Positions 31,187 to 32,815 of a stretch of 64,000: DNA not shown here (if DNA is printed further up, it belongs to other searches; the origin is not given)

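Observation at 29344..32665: TPM-domain / double-zinc-ribbon / SPFH-zinc-ribbon triad (YdjH-YdjG-YdjI-like) without an adjacent PspA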

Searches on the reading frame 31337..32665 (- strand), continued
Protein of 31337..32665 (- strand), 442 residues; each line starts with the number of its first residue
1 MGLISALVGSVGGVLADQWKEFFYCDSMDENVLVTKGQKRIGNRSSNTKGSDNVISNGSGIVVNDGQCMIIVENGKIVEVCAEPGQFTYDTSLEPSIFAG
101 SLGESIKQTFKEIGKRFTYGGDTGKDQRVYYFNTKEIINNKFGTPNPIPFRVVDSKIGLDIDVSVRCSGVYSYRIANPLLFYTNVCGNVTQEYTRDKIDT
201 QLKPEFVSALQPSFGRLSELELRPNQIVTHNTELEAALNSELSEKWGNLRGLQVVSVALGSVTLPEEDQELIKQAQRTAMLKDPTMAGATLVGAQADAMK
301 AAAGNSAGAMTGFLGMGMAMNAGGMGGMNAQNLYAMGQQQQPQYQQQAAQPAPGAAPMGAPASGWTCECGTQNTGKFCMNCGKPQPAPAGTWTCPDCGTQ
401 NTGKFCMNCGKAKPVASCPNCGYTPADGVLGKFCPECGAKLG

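Call 74: search_solved_structures(query=window:31337-32665:-, max_evalue=1)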
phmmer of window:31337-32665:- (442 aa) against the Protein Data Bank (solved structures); distinct sequences matched with E-value up to 1: 17.
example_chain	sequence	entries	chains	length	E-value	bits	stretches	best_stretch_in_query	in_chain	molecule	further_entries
6ydh_A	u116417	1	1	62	0.0013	21.2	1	373-424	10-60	DUF1610 domain-containing protein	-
1ysh_D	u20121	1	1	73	0.051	15.9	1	371-416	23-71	ribosomal protein L37a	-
9scu_Cp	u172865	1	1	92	0.058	15.7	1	372-417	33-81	(thale cress) hypothetical protein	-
9h3g_BE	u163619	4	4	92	0.059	15.7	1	372-417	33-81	Large ribosomal subunit protein eL43y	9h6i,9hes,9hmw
4v3p_Lm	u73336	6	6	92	0.061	15.7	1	372-417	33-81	60S ribosomal protein L37a, expressed | 60S ribosomal protein L43E | 60S ribosomal protein eL43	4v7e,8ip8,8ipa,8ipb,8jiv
7qiw_q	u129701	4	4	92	0.12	14.7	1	372-417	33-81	60S ribosomal protein eL43 | eL43 (60S ribosomal protein L37a) | 60S ribosomal protein L37a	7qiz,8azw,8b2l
6e83_B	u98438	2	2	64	0.14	14.4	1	371-411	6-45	ZZ-type zinc finger-containing protein 3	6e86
5ci9_A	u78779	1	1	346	0.15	14.4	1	300-357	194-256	Protein Tob1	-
5ci8_A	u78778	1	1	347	0.15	14.4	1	300-357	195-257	Protein Tob1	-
2fc7_A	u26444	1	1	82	0.19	14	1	366-411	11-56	ZZZ3 protein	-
9fhl_C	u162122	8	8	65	0.34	13.2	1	377-424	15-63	Small zinc finger protein HVO-2753-like zinc-binding pocket domain-containing protein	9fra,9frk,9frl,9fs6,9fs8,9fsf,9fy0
9o17_AZ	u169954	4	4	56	0.34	13.2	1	376-424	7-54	Putative zinc finger domain-containing protein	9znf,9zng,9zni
2j9u_B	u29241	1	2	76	0.41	12.9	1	389-438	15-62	VACUOLAR PROTEIN SORTING-ASSOCIATED PROTEIN 36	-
6njv_A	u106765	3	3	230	0.51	12.6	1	73-113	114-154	Xcc_CTR_I | Xcc_ctr_pt | Xcc_ctr_Hg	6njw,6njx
9fny_A1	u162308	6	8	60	0.88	11.8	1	377-423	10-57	RNA-binding protein | Zn-ribbon RNA-binding protein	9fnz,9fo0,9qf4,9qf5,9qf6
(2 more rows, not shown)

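Call 83: predict_structure(alignment_id=A3)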
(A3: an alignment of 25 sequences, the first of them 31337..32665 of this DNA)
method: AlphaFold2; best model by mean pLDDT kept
length: 442 residues; sequences in the alignment: 25
mean_pLDDT: 36.0   pTM: 0.20
mean pLDDT of the five models: 36.0, 35.6, 34.8, 34.8, 34.6
residues with pLDDT >= 90: 0; 70-90: 55; 50-70: 25; < 50: 362
segments of 3 or more residues with pLDDT < 50: 1-362
pLDDT, mean of each block of 10 residues (from residue 1): 24 20 25 32 22 21 28 26 28 26 34 25 21 20 28 27 27 23 24 39 42 40 36 46 42 31 30 32 25 26 25 22 21 24 23 24 65 73 64 72 75 71 72 78 63
secondary structure, 60 per line:
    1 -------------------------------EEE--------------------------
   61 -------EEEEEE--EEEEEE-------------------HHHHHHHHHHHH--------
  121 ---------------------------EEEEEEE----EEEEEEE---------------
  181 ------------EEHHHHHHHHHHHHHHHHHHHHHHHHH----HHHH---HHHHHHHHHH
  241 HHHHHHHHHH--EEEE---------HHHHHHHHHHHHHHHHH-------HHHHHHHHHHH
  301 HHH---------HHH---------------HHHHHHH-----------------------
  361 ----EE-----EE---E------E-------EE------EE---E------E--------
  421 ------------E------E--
elements in order: E32-34 E68-73 E76-81 H101-112 E148-154 E159-165 H195-219 H224-227 H231-250 E253-256 H266-282 H290-303 H331-337
